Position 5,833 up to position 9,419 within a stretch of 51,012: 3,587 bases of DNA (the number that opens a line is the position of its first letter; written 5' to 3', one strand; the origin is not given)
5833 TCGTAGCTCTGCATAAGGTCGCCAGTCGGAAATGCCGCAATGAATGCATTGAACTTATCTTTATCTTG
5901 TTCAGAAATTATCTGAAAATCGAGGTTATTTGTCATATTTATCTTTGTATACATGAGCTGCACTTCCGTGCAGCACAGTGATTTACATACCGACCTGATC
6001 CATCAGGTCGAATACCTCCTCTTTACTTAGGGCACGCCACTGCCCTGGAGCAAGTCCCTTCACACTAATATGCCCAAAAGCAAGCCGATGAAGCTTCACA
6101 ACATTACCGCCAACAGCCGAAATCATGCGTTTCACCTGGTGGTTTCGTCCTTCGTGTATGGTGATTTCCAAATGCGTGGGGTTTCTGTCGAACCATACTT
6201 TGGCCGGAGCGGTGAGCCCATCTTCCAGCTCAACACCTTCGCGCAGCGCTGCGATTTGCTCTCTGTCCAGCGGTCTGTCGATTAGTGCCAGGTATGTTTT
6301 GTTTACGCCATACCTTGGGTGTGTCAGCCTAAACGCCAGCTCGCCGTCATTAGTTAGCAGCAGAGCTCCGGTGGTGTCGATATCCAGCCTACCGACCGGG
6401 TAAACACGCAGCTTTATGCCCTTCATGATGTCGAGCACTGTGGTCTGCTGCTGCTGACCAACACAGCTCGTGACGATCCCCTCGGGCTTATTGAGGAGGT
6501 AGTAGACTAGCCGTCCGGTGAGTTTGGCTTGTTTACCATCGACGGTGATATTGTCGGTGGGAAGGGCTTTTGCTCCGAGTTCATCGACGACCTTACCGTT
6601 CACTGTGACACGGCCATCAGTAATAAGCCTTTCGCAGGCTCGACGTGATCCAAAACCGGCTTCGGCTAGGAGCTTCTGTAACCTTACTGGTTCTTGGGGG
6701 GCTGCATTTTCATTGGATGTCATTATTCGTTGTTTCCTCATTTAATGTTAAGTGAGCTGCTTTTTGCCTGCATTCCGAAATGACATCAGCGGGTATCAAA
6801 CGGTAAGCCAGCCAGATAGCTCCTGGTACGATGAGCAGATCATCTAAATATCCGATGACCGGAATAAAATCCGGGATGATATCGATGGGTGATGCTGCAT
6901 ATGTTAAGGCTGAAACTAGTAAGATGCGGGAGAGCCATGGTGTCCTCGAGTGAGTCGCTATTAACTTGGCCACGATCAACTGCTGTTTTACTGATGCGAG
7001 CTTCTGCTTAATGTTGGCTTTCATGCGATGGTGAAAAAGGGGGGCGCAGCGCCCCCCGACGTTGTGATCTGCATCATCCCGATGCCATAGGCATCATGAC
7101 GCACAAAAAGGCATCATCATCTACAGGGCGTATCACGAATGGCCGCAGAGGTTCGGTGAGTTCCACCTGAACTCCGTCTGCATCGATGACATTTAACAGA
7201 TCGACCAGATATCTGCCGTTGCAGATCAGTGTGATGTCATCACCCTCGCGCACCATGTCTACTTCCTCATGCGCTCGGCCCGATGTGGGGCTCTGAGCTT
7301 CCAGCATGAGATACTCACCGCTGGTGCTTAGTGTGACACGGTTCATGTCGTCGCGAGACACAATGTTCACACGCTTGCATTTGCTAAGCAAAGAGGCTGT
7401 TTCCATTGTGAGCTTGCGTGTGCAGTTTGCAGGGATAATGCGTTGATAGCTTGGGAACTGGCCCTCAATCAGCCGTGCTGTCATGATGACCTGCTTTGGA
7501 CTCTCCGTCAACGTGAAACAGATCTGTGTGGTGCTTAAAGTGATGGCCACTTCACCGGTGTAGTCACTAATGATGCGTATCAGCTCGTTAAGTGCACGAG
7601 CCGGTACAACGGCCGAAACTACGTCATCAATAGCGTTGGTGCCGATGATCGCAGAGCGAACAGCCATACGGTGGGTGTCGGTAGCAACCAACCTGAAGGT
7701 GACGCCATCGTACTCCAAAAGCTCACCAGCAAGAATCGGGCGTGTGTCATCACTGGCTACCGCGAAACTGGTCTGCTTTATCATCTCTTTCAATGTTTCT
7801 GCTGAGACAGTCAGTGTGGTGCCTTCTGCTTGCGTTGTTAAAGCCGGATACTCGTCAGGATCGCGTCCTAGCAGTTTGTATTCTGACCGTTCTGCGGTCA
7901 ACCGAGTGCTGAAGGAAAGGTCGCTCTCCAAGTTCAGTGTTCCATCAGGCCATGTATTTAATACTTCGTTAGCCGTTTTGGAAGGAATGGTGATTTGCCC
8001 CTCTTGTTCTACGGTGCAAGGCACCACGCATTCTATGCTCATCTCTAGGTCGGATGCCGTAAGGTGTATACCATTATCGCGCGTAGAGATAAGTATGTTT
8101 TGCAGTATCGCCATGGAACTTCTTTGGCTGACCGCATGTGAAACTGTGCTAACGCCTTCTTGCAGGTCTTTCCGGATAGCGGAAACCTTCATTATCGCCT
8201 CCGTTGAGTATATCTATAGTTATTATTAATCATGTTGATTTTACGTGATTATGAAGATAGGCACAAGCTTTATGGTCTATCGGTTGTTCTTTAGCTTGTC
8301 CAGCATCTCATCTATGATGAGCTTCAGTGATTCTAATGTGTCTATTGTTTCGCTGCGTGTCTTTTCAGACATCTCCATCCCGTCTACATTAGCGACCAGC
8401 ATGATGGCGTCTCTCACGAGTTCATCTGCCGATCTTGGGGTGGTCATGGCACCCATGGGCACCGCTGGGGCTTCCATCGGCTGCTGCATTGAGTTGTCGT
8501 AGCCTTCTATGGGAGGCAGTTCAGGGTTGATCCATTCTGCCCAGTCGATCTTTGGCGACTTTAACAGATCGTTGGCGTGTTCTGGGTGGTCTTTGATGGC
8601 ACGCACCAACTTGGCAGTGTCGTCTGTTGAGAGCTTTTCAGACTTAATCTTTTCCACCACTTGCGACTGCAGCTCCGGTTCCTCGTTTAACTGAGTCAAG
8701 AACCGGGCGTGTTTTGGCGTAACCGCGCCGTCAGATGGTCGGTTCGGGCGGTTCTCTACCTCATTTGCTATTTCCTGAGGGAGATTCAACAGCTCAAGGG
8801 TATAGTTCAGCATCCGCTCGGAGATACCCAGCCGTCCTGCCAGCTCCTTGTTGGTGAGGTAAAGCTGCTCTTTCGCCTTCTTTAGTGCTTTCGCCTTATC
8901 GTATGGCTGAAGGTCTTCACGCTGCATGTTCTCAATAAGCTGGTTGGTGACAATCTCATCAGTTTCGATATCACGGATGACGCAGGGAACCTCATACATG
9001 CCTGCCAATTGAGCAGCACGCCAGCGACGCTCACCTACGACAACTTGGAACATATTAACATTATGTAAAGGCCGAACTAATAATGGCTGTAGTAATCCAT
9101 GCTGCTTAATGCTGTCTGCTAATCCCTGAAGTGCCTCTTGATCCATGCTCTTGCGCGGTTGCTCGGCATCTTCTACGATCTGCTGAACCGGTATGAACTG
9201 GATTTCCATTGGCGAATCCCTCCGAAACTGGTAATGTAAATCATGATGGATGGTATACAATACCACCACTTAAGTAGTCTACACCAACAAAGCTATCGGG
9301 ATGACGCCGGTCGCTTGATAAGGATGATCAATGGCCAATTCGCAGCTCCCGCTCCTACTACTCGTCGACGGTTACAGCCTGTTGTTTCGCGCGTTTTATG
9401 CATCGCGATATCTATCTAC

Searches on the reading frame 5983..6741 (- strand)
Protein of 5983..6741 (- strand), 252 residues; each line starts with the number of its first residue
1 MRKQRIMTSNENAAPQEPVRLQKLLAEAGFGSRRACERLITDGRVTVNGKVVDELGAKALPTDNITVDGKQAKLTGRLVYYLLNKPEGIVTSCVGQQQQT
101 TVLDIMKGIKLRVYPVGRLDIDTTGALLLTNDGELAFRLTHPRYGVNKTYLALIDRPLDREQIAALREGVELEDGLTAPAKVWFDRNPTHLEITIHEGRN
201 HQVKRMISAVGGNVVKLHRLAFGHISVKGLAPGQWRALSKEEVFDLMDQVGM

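Call 14: search_protein_families(library=pfam, proteins=[window:5983-6741:-], max_evalue=0.00001)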
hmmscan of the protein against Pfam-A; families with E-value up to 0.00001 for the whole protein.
window:5983-6741:- (252 aa): 2 families
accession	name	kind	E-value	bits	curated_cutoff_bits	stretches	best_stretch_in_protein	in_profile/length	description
PF00849.27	PseudoU_synth_2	-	3.7e-22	79.6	26.8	1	80-209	2-152/152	RNA pseudouridylate synthase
PF01479.30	S4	-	9.6e-14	51.3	22.8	1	19-63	1-46/48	S4 domain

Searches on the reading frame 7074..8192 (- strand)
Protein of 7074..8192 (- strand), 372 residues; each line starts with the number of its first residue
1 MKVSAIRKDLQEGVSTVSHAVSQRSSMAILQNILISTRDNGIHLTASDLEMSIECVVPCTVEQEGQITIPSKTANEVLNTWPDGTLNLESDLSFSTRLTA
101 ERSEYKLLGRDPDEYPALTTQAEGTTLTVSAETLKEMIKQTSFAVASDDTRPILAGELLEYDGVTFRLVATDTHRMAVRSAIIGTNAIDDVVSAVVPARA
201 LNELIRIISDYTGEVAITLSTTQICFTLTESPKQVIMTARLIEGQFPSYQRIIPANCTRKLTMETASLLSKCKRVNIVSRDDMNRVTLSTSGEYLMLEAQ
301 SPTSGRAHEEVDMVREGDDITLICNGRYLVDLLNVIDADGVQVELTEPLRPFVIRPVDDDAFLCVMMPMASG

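Call 14: search_protein_families(library=pfam, proteins=[window:7074-8192:-], max_evalue=0.00001)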
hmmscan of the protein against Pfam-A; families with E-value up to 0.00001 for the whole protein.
window:7074-8192:- (372 aa): 3 families
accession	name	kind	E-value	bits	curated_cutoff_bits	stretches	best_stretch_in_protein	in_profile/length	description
PF02767.21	DNA_pol3_beta_2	-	8.9e-31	107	27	1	129-247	2-115/116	DNA polymerase III beta subunit, central domain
PF02768.20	DNA_pol3_beta_3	-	8e-27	93.9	27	1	251-369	2-120/121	DNA polymerase III beta subunit, C-terminal domain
PF00712.24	DNA_pol3_beta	-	2.2e-25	89.6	24.4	1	1-118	1-119/120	DNA polymerase III beta subunit, N-terminal domain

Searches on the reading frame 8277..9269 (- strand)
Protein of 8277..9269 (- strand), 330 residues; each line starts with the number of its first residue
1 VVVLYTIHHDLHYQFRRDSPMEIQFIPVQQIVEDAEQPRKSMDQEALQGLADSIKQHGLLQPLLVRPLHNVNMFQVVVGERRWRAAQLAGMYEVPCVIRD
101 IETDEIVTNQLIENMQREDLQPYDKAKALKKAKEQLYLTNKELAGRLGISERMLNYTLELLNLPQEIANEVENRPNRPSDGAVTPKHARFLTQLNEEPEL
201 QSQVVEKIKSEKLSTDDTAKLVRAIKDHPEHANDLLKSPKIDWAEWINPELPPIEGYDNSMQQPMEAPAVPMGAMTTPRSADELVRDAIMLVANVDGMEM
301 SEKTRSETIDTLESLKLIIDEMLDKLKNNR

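Call 14: search_protein_families(library=pfam, proteins=[window:8277-9269:-], max_evalue=0.00001)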
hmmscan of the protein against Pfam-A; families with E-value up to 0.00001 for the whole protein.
window:8277-9269:- (330 aa): 2 families
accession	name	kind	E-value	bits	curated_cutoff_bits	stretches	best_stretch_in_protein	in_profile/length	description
PF02195.25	ParB_N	-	2e-31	108.3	26.3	1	22-116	2-95/95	ParB N-terminal domain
PF17762.8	HTH_ParB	-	1.7e-15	57.5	22.6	1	118-226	1-101/102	ParB HTH domain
